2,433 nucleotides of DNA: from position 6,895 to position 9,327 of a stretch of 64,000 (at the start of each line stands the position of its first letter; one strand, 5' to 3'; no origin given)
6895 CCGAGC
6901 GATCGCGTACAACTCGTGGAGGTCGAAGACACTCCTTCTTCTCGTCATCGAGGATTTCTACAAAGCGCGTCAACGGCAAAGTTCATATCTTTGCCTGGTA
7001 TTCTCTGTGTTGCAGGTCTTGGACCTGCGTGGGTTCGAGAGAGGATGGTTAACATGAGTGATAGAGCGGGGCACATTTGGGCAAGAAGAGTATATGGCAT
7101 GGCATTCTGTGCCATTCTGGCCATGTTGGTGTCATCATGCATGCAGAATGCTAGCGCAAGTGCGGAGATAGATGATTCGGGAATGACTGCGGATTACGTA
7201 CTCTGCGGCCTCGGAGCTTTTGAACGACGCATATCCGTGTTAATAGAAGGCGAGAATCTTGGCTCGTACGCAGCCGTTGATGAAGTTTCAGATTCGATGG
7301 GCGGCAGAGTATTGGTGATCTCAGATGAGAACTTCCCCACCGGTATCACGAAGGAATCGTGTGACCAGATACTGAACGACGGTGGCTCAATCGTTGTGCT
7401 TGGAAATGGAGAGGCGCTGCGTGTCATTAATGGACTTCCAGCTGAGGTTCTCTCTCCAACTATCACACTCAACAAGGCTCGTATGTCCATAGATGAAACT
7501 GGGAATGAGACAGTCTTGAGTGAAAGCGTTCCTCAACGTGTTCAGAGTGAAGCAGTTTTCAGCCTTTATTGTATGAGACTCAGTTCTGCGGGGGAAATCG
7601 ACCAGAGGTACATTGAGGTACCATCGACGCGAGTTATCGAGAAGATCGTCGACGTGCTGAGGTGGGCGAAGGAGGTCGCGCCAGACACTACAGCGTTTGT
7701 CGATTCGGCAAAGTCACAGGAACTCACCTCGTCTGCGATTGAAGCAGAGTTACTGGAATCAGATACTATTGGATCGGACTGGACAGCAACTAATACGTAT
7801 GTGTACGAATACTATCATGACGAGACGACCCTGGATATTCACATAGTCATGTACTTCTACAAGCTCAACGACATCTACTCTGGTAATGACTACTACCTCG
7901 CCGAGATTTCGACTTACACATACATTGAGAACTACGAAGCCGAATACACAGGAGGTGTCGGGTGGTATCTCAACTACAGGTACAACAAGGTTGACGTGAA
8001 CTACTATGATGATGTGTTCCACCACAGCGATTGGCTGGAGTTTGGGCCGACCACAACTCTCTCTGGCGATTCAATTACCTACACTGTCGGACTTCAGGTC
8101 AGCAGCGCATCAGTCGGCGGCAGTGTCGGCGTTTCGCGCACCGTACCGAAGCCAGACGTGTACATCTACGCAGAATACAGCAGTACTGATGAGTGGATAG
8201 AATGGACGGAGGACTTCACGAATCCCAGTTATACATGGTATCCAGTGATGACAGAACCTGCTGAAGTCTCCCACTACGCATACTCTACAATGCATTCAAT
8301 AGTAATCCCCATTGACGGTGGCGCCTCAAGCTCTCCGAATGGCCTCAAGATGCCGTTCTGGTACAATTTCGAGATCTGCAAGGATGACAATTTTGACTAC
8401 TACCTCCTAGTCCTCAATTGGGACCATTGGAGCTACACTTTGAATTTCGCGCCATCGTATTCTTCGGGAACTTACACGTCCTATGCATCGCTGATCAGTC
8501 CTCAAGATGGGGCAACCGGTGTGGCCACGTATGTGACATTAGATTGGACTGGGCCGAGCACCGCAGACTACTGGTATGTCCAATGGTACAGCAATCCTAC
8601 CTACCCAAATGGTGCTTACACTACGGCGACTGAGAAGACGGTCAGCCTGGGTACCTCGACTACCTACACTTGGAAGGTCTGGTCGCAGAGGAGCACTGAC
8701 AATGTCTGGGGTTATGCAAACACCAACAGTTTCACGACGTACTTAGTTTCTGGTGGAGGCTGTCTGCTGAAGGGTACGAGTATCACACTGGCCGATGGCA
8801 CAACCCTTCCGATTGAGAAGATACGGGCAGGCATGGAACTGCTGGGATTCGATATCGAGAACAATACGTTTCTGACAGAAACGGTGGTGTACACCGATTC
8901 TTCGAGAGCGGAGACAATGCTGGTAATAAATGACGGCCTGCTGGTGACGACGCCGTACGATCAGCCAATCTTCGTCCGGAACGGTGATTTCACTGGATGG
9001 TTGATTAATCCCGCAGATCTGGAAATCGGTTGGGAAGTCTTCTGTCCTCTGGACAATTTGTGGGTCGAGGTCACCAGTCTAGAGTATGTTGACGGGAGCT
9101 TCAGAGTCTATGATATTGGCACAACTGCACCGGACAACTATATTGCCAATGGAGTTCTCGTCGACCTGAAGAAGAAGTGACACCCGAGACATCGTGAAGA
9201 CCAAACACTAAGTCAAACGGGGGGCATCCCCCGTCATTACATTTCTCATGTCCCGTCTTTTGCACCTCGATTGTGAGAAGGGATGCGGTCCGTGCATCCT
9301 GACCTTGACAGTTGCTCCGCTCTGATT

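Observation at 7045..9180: Secreted protein ending in a hedgehog/BIL-like Hint module with a GGG|C junction and no C-extein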

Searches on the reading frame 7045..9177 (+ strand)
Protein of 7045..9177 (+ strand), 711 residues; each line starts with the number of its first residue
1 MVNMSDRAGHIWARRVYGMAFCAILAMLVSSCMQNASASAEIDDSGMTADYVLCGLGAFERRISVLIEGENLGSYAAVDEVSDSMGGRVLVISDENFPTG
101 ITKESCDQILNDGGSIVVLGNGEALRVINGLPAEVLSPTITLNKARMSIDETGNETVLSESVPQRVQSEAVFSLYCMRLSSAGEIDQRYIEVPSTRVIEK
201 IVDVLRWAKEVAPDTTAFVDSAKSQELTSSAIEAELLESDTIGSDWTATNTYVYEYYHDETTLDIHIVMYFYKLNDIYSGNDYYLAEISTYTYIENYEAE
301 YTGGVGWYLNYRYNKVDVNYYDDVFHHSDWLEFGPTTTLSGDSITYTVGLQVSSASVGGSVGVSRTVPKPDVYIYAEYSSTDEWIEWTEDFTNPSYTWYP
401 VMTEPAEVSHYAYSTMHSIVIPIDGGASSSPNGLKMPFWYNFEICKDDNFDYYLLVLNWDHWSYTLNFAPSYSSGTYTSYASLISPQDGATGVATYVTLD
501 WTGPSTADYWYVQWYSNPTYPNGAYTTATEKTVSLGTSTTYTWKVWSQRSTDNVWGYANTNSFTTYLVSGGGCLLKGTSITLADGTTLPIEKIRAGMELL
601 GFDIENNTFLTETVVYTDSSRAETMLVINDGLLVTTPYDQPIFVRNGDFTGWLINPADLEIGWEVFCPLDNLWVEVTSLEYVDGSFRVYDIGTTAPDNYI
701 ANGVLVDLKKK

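Call 3: search_protein_families(library=pfam, proteins=[window:7045-9177:+], max_evalue=10)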
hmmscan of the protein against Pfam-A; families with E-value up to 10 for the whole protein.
window:7045-9177:+ (711 aa): 2 families
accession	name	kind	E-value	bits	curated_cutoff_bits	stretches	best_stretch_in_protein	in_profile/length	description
PF14890.11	Intein_splicing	-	0.011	16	35.8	1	669-706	116-153/155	Intein splicing domain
PF14623.11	Vint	-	0.024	14.9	27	1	572-642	1-64/166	Hint-domain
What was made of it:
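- The window protein falls below every Pfam Hint cut-off (call 3).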

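Call 4: search_protein_families(library=ncbifam, proteins=[window:7045-9177:+], max_evalue=10)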
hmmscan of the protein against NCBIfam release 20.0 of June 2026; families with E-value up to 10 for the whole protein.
window:7045-9177:+ (711 aa): 2 families
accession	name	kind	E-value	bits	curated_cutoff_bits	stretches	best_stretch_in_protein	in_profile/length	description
TIGR01443.1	intein_Cterm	domain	0.0021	18.2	15.6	1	688-706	2-21/24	intein C-terminal splicing region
NF038136.1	rSAM_Rv_intein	exception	0.042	12.7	700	1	573-607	76-110/574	intein-containing Rv2578c family radical SAM protein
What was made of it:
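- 7165..8751 (+): Cargo region (residues 41-569), fold unknown, Tyr/Trp-rich. No Pfam or NCBIfam hit (calls 3, 4).
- On Hint (Hedgehog/intein) superfamily: TIGR01443 is above its cut-off (call 4).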

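Call 8: find_homologous_proteins(query=window:7045-9177:+, max_evalue=0.001)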
Query window:7045-9177:+ (711 aa): 1 proteins with E <= 0.001 among 8000 candidates.
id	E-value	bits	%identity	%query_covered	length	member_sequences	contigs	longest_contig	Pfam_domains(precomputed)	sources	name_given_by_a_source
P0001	0.0e+0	1584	100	97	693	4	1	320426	-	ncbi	-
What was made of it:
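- Tried and rejected: Word-indexed homology search, full protein: found only the protein itself (call 8).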

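Call 10: list_cluster_members(proteins=[P0001])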
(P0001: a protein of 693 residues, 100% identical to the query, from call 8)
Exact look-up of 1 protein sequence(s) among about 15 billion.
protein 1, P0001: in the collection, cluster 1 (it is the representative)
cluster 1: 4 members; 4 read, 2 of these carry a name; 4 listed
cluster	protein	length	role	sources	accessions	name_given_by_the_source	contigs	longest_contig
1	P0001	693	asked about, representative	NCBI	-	-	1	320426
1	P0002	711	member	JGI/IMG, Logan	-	hypothetical protein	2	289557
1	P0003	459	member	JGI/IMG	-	hypothetical protein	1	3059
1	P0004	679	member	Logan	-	-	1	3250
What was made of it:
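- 7045..9180 (+): Whole gene: 711-aa exported protein plus stop codon. The identical protein is called in NCBI, JGI and Logan assemblies (calls 8, 10).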

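Call 14: find_encoding_contigs(protein=P0001, flank=10000)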
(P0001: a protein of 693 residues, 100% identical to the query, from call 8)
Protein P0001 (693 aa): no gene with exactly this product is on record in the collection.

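Call 25: search_protein_representatives(protein=window:7045-9177:+)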
Query: 711 residues. Proteins with E-value up to 0.001 (for the whole library): 1105; up to 1e-10: 386; up to 1e-30: 47. The best 150 are listed.
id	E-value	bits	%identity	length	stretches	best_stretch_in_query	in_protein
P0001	0.0e+00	1583.6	100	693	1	19-711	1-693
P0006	2.1e-102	359.9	36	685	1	47-709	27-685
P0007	7.5e-101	354.8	33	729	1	17-708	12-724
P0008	7.1e-47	176.4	50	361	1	554-709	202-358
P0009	7.5e-47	176.3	38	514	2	573-705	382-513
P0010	1.9e-46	175.0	55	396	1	569-711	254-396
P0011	1.1e-42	162.6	40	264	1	511-709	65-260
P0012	1.2e-41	159.1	46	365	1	561-709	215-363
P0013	4.0e-40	154.1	44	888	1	537-709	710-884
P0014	4.6e-40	153.9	48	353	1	567-709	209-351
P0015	4.4e-39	150.6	45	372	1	562-710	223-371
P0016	1.2e-38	149.2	45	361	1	567-709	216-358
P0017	1.2e-38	149.2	42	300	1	538-709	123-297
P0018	1.8e-38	148.6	49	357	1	570-709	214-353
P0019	1.9e-38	148.5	45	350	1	555-711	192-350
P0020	5.7e-38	146.9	44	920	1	532-709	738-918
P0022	2.3e-35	138.3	41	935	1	517-709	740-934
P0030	3.5e-33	131.1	39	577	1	510-709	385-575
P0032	7.5e-33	130.0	32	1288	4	552-656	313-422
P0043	1.0e-31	126.3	32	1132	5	569-707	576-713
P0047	3.1e-31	124.7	44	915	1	550-708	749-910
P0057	3.1e-29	118.0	39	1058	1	485-709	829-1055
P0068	2.3e-28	115.2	42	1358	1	565-706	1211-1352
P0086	1.6e-26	109.0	32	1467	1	422-707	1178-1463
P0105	1.4e-24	102.6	34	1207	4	573-706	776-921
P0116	9.4e-24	99.9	29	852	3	562-707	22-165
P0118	4.1e-23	97.8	37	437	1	252-436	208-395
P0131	1.4e-22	96.0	31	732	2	246-471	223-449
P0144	1.7e-21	92.5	38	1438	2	568-707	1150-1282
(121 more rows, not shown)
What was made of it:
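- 7045..9180 (+): Whole-length relatives are P0006 (36% identity) and P0007 (33% identity) (call 25).
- Whole-length relatives are of similar size, 685 and 729 aa (call 25).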

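Call 52: search_protein_families(library=pfam, alignment_id=A3, max_evalue=0.001)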
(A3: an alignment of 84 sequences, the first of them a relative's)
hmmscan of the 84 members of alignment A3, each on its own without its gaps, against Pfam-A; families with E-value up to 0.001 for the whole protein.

A. member 1, P0008 (361 aa): 0 families

B. families by the number of members that match (of 84 scanned): 41 families (the first 25 are shown)
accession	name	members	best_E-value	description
PF05203.21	Hom_end_hint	23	3.1e-07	Hom_end-associated Hint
PF18998.6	Flg_new_2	15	4.8e-40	Divergent InlB B-repeat domain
PF14890.11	Intein_splicing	13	1.3e-05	Intein splicing domain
PF14623.11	Vint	12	5.6e-05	Hint-domain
PF07591.16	PT-HINT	11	1.3e-05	Pretoxin HINT domain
PF13620.12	CarboxypepD_reg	10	1.4e-16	Carboxypeptidase regulatory-like domain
PF13715.12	CarbopepD_reg_2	7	6.4e-10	CarboxypepD_reg-like domain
PF00801.26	PKD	6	6e-22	PKD domain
PF01079.26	Hint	5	0.00012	Hint module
PF18911.6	PKD_4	4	1.3e-38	PKD domain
PF13403.11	Hint_2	4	3.6e-06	Hint domain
PF07210.18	DUF1416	4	1.4e-05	Protein of unknown function (DUF1416)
PF13927.12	Ig_3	3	9.9e-10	Immunoglobulin domain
PF00404.24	Dockerin_1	2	1.9e-10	Dockerin type I domain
PF06832.18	BiPBP_C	2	9.7e-10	Penicillin-Binding Protein C-terminus Family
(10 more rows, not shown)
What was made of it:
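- The cargos are diverse: InlB B-repeats, PKD, CarboxypepD_reg, dockerin/cohesin, peptidases (call 52).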

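Call 62: find_encoding_contigs(protein=P0006, flank=8000, max_places=3)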
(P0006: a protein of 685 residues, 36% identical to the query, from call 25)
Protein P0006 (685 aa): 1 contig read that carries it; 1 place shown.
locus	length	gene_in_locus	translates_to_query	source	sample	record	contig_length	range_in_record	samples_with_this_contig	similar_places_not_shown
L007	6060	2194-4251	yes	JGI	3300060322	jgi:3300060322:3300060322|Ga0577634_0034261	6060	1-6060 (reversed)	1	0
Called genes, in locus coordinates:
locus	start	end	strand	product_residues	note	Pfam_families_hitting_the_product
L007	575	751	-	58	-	-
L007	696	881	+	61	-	-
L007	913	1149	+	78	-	-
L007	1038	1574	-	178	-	-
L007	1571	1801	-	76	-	-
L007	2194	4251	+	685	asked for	PF13403:Hint_2 (weak)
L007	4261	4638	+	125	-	-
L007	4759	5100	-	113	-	PF03576:Peptidase_S58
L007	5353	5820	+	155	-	-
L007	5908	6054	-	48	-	PF02634:FdhD-NarQ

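Call 63: find_encoding_contigs(protein=P0007, flank=8000, max_places=2)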
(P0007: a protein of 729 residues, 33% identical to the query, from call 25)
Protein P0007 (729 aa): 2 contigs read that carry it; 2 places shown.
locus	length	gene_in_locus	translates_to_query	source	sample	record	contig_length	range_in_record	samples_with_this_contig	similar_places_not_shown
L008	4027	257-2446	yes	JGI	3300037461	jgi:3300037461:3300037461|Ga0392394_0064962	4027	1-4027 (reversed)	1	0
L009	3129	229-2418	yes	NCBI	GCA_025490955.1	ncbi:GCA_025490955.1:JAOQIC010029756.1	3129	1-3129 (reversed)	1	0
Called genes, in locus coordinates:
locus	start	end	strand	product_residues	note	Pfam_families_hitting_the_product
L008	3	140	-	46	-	?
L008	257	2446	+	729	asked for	-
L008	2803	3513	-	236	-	-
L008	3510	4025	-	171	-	?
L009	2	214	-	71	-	?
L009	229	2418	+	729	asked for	-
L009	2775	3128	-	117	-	?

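Call 64: find_encoding_contigs(protein=P0010, flank=8000, max_places=2)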
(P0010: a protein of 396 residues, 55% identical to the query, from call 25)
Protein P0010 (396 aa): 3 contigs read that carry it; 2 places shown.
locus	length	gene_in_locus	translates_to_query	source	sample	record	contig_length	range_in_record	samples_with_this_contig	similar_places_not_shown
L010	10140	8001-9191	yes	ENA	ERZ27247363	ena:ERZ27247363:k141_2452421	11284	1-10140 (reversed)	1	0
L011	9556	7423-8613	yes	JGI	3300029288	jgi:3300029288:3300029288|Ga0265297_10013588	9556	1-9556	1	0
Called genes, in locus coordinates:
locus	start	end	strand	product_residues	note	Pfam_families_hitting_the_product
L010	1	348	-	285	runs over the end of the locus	PF02629:CoA_binding, PF13380:CoA_binding_2 (weak), PF00549:Ligase_CoA, PF13607:Succ_CoA_lig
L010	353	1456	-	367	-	PF08442:ATP-grasp_2, PF13549:ATP-grasp_5, PF24948:Citrate_synth_N, PF00549:Ligase_CoA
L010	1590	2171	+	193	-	-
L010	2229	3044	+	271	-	PF00025:Arf (weak), PF00071:Ras, PF08477:Roc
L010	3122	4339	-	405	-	PF07282:Cas12f1-like_TNB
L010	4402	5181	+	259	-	PF23023:Anti-Pycsar_Apyc1 (weak), PF00753:Lactamase_B, PF19583:ODP, PF12706:Lactamase_B_2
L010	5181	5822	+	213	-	PF01300:Sua5_yciO_yrdC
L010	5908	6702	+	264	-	PF00557:Peptidase_M24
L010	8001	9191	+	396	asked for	-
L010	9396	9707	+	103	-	-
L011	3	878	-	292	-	?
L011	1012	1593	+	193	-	-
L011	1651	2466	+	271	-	PF00025:Arf (weak), PF00071:Ras, PF08477:Roc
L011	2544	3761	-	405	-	PF07282:Cas12f1-like_TNB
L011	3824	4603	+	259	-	PF23023:Anti-Pycsar_Apyc1 (weak), PF00753:Lactamase_B, PF19583:ODP, PF12706:Lactamase_B_2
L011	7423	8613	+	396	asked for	-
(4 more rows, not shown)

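Call 65: find_encoding_contigs(protein=P0013, flank=8000, max_places=2)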
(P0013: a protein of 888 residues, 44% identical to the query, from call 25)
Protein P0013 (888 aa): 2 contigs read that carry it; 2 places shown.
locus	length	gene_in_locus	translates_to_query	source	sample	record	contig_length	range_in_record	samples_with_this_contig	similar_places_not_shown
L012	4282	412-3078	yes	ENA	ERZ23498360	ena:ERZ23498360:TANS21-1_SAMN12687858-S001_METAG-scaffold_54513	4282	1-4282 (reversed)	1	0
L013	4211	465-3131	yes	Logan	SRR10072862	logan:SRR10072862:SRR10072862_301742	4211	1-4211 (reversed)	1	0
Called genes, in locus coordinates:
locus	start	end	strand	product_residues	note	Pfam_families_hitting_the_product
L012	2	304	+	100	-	?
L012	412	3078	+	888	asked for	PF13688:Reprolysin_5, PF13582:Reprolysin_3 (weak)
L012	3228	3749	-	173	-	-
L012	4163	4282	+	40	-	?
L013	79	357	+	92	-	-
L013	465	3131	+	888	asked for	PF13688:Reprolysin_5, PF13582:Reprolysin_3 (weak)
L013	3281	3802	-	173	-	-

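Call 66: find_encoding_contigs(protein=P0068, flank=8000, max_places=2)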
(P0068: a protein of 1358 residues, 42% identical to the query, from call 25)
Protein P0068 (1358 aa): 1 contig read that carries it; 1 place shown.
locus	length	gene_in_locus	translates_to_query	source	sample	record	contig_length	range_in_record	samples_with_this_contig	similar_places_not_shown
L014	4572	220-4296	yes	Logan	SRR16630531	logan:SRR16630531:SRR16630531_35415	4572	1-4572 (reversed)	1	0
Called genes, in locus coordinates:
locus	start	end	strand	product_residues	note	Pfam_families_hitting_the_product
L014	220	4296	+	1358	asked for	PF13517:FG-GAP_3 (faint), PF09479:Flg_new (faint), PF18998:Flg_new_2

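Call 68: search_protein_families(library=pfam, proteins=[L007:4261-4635:+], max_evalue=0.01)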
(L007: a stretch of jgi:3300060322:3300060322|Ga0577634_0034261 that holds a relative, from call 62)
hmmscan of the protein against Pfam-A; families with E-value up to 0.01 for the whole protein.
L007:4261-4635:+ (125 aa): 0 families

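Call 72: list_cluster_members(proteins=[P0008, P0012, P0020, P0022, P0030, P0047, P0057, P0086, P0116, P0043])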
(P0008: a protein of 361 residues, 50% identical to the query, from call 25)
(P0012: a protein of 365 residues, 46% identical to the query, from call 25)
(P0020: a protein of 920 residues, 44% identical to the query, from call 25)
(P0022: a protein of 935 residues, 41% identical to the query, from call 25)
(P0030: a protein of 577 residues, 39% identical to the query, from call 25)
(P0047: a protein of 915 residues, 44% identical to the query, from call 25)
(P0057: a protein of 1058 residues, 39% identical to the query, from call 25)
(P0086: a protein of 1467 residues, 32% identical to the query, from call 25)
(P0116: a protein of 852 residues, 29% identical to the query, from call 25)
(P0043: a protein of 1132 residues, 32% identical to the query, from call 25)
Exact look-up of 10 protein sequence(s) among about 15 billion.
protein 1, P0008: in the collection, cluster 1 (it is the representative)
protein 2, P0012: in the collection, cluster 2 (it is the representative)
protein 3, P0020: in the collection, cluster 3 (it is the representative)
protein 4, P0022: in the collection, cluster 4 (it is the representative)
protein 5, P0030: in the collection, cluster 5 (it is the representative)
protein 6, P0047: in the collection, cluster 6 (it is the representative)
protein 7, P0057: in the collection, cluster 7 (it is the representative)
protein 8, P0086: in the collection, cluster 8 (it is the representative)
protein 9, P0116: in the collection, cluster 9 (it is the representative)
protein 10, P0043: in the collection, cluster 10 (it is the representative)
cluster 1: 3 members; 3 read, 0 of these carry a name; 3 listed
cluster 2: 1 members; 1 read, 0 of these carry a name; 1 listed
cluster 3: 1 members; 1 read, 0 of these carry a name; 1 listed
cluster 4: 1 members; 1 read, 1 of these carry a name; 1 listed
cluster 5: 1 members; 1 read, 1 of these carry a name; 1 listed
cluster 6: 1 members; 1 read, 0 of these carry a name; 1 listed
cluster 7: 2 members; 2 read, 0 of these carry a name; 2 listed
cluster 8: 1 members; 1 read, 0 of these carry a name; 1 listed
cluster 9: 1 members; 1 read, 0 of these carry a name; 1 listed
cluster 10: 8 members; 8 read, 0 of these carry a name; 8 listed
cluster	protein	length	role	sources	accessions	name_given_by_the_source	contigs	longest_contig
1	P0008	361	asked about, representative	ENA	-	-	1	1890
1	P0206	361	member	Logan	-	-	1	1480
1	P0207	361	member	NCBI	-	-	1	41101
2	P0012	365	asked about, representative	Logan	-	-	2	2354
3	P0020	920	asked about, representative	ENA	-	-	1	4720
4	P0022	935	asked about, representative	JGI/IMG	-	hypothetical protein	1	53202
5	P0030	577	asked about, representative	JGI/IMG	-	hypothetical protein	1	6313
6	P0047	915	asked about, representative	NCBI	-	-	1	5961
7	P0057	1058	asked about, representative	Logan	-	-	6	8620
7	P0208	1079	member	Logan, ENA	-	-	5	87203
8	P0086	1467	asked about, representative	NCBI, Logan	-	-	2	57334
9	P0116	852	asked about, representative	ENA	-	-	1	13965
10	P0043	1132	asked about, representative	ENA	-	-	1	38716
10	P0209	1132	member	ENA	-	-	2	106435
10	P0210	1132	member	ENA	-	-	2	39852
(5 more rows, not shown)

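Call 73: find_encoding_contigs(protein=P0022, flank=10000, max_places=1)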
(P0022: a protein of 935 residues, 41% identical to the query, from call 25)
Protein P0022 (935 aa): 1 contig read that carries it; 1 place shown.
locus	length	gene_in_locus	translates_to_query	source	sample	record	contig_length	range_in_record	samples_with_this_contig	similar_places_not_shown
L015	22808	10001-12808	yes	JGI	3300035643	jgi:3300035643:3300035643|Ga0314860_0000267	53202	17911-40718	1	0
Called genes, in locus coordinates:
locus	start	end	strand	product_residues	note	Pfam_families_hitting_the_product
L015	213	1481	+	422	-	PF27312:BilD_N (faint), PF00899:ThiF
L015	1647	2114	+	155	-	-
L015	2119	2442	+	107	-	-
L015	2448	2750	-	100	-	-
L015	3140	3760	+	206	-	PF19810:HFX_2341_N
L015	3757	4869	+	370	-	-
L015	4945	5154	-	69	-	-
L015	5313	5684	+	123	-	-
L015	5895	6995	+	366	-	-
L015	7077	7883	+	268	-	-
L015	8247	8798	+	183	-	PF01944:SpoIIM (weak)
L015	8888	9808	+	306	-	-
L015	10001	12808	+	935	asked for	PF00404:Dockerin_1, PF18998:Flg_new_2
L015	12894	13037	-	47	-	-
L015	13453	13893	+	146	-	-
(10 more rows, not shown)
